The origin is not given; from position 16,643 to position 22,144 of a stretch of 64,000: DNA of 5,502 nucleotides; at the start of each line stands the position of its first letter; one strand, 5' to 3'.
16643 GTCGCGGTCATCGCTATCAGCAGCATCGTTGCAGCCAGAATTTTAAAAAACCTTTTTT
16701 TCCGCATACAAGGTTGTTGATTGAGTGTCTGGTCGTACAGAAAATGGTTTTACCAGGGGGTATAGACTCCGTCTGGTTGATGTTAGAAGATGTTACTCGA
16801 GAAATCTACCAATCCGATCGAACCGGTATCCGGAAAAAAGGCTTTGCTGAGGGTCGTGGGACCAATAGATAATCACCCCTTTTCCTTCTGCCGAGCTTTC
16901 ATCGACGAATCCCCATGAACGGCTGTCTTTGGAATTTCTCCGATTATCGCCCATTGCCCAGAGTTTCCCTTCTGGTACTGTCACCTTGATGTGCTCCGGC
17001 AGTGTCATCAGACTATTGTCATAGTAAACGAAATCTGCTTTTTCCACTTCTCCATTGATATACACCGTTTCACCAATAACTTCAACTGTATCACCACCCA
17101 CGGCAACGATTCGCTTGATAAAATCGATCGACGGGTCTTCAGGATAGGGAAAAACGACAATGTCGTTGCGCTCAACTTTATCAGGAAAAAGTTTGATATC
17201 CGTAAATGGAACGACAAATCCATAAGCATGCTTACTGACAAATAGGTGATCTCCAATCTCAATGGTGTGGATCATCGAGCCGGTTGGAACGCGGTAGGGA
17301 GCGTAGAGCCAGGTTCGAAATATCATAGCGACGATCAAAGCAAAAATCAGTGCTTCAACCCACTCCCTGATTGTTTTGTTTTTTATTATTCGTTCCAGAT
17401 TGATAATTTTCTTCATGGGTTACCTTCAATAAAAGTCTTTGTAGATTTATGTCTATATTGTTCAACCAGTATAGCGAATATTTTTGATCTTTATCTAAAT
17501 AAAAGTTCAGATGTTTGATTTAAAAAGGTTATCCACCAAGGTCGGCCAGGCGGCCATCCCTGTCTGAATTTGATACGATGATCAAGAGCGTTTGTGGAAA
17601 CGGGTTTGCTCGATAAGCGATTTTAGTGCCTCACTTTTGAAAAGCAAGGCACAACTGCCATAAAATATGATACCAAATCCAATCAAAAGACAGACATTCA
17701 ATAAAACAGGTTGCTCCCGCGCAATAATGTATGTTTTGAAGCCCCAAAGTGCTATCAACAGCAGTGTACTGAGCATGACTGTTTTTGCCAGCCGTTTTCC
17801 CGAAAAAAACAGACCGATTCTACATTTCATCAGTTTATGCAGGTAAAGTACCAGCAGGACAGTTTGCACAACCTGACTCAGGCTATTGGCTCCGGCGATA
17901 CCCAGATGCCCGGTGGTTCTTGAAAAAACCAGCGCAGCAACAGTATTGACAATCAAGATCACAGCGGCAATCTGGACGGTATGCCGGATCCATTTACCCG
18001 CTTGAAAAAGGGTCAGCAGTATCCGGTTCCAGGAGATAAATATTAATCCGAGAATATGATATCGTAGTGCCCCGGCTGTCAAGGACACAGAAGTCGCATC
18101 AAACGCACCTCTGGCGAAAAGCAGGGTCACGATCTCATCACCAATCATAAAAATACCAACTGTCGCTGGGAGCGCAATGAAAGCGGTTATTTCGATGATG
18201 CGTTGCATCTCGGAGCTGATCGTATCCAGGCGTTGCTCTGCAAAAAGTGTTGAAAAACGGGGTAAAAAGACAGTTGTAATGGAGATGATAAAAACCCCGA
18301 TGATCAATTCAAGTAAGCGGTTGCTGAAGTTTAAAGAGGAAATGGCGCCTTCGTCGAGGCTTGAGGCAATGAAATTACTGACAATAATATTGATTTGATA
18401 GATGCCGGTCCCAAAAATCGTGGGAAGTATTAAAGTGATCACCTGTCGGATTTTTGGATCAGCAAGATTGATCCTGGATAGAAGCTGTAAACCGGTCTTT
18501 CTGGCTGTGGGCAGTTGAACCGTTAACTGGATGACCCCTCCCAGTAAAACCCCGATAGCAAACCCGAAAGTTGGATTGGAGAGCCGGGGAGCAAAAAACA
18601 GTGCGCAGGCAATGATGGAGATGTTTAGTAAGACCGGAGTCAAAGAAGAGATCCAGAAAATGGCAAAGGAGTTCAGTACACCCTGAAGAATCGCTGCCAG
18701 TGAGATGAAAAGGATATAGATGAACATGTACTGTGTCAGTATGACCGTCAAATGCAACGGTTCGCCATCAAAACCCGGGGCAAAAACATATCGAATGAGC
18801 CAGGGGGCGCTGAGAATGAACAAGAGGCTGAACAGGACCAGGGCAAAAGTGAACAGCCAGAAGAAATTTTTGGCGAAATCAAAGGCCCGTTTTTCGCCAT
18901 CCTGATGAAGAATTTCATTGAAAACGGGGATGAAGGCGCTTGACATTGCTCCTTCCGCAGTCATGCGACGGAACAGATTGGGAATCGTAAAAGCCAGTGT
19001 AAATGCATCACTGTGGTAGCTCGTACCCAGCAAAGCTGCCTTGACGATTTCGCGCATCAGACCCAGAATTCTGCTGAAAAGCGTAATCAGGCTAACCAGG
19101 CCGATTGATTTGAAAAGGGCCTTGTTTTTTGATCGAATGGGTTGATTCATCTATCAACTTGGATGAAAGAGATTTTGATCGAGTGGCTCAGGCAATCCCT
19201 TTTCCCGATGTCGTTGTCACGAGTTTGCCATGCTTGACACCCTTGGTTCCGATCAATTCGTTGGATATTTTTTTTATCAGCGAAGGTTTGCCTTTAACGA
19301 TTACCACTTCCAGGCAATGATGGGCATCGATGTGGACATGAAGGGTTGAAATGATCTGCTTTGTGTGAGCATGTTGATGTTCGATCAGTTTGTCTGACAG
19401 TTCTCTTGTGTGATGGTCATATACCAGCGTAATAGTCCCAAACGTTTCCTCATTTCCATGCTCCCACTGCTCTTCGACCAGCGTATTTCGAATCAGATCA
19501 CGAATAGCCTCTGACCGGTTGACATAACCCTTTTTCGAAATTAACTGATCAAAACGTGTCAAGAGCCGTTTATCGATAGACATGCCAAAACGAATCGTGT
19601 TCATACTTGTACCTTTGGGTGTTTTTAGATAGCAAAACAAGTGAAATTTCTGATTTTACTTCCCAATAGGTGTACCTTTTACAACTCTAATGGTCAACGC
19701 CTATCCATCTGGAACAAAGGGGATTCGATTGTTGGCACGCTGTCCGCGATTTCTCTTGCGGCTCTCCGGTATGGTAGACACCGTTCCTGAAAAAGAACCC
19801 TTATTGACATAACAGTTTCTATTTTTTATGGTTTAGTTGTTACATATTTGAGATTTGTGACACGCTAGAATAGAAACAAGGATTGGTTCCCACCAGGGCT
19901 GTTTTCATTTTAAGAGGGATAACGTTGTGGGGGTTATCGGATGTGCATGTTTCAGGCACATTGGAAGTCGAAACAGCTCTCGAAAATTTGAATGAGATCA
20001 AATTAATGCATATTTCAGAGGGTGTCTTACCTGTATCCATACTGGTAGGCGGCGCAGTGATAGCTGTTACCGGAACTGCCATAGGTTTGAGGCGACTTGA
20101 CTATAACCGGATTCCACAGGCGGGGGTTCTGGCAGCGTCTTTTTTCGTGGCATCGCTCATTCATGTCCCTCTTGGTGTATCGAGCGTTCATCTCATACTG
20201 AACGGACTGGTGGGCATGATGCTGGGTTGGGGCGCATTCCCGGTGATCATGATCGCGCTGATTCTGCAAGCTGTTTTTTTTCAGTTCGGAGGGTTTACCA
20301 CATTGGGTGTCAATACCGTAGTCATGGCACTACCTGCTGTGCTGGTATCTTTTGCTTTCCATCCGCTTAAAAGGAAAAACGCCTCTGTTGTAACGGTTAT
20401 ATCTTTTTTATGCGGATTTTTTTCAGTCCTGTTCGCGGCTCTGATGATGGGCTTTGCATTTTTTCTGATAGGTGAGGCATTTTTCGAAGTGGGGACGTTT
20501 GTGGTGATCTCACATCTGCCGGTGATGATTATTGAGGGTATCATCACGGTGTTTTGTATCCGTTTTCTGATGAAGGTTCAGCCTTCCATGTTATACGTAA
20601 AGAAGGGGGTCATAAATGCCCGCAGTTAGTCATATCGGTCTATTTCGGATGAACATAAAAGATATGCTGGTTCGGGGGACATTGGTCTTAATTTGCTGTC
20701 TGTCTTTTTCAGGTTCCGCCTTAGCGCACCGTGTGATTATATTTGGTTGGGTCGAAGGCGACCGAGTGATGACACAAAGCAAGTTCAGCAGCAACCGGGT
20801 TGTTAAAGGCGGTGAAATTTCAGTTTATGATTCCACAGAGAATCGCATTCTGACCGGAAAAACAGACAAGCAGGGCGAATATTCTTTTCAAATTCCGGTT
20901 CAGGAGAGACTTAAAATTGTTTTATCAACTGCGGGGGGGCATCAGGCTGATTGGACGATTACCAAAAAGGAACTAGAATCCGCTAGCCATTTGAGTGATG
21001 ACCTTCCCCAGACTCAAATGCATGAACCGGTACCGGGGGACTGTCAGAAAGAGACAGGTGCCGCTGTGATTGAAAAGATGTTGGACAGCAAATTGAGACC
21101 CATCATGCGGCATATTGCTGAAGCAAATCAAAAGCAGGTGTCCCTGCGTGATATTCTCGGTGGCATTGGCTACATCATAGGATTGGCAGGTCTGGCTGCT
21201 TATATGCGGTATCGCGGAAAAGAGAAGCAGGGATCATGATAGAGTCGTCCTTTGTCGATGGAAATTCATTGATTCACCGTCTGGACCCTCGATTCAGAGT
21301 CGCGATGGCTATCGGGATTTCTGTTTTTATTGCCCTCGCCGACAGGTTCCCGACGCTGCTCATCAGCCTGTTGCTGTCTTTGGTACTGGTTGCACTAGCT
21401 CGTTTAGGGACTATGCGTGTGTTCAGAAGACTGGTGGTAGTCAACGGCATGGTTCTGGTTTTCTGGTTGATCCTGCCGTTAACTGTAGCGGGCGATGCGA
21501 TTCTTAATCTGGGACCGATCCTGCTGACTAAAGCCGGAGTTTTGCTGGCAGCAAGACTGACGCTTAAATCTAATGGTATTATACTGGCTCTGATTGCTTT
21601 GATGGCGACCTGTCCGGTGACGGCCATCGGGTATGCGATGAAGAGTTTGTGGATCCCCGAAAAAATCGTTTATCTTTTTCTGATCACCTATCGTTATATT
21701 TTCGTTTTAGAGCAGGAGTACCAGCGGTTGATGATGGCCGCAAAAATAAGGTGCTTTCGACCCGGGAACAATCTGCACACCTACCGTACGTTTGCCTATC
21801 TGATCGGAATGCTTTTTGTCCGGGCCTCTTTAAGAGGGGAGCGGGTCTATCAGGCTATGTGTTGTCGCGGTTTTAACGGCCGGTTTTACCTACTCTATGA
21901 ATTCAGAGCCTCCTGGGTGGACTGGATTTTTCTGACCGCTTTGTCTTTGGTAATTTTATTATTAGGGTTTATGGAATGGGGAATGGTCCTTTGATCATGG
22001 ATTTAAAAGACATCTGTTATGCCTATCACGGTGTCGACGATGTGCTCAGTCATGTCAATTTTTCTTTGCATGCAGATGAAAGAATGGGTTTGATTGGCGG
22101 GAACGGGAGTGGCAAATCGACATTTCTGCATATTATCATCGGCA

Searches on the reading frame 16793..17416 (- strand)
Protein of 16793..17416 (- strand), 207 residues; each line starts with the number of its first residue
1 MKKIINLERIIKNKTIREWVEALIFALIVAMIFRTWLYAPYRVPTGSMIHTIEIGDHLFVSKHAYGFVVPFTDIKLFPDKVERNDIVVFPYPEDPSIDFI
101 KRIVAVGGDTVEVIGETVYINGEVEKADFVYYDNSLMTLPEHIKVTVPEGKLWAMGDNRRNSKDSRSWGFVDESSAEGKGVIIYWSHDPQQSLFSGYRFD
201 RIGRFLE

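Call 52: search_protein_families(library=pfam, proteins=[window:16793-17416:-], max_evalue=0.00001)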
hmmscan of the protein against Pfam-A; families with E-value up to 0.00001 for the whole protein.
window:16793-17416:- (207 aa): 1 family
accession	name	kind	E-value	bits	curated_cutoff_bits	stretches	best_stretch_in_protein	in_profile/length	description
PF10502.14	Peptidase_S26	-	5.6e-46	157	22.9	1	16-185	1-168/168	Signal peptidase, peptidase S26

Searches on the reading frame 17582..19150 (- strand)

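Call 52: search_protein_families(library=pfam, proteins=[window:17582-19150:-], max_evalue=0.00001)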
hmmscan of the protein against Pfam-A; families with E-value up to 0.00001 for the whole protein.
window:17582-19150:- (522 aa): 1 family
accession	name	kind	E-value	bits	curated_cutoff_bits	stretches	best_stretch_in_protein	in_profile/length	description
PF03023.19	MurJ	-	3.5e-111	372.4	27.4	1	38-474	2-430/451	Lipid II flippase MurJ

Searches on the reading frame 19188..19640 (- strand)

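Call 52: search_protein_families(library=pfam, proteins=[window:19188-19640:-], max_evalue=0.00001)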
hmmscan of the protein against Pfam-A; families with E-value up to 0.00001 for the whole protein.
window:19188-19640:- (150 aa): 1 family
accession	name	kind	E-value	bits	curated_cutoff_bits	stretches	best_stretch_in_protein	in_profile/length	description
PF08753.17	NikR_C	-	1.4e-30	105.7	22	1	67-143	1-77/77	NikR C terminal nickel binding domain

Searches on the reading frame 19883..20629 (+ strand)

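Call 52: search_protein_families(library=pfam, proteins=[window:19883-20629:+], max_evalue=0.00001)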
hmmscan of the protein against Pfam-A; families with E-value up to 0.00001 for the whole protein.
window:19883-20629:+ (248 aa): 1 family
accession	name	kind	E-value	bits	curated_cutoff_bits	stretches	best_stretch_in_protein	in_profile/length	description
PF01891.21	CbiM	-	4.6e-54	183.8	23.1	1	43-236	1-205/205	Cobalt uptake substrate-specific transmembrane region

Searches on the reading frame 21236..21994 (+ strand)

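Call 52: search_protein_families(library=pfam, proteins=[window:21236-21994:+], max_evalue=0.00001)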
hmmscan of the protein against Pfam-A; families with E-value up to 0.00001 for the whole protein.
window:21236-21994:+ (252 aa): 1 family
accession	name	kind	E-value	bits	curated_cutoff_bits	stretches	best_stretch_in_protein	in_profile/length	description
PF02361.21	CbiQ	-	4.7e-35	121.6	25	1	10-215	2-210/216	Cobalt transport protein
